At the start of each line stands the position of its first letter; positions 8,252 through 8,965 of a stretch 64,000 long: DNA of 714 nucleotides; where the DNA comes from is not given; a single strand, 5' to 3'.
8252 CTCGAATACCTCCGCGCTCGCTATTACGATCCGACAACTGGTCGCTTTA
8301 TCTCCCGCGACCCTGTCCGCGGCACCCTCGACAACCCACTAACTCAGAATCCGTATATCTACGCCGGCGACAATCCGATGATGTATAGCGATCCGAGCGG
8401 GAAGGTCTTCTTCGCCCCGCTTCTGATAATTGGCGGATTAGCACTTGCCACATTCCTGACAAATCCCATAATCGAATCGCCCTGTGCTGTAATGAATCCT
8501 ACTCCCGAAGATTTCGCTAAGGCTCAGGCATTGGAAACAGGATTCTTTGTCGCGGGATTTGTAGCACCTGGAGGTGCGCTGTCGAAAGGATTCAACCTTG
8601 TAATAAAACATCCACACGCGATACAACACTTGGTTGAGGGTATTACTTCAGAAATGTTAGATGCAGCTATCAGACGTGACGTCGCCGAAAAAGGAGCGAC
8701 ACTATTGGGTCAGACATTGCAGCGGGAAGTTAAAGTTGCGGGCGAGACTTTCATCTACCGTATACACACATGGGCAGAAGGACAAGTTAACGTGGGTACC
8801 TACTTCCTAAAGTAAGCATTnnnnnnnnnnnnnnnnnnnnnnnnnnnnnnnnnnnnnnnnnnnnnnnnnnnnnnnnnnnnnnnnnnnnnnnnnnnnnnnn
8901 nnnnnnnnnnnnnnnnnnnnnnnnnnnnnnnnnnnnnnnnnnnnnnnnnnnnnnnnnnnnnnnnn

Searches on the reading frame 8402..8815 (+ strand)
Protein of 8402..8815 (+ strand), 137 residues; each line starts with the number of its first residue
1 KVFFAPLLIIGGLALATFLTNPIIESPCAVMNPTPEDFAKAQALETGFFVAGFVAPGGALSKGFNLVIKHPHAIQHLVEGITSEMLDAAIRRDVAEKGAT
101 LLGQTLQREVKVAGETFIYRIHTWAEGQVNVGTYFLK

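Call 14: search_protein_families(library=ncbifam, proteins=[window:8402-8815:+], max_evalue=0.01)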
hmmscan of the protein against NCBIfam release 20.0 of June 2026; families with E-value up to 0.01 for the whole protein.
window:8402-8815:+ (137 aa): 0 families

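Call 51: search_solved_structures(query=window:8402-8815:+, max_evalue=1)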
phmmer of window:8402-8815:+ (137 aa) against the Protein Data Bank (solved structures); distinct sequences matched with E-value up to 1: 5.
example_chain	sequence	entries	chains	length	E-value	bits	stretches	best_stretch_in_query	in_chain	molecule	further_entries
4zf6_A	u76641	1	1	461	0.81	13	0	47-87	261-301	Bifunctional P-450/NADPH-P450 reductase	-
4zf8_A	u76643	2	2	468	0.83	12.9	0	47-87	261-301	Bifunctional P-450/NADPH-P450 reductase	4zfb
3cbd_A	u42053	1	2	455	0.92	12.8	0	47-89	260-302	Bifunctional P-450/NADPH-P450 reductase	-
4h23_A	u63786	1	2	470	0.97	12.7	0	47-88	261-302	Cytochrome P450-BM3 variant P411BM3-Cis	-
4h24_A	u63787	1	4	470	0.98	12.7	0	47-88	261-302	Cytochrome P450-BM3 variant P450BM3-Cis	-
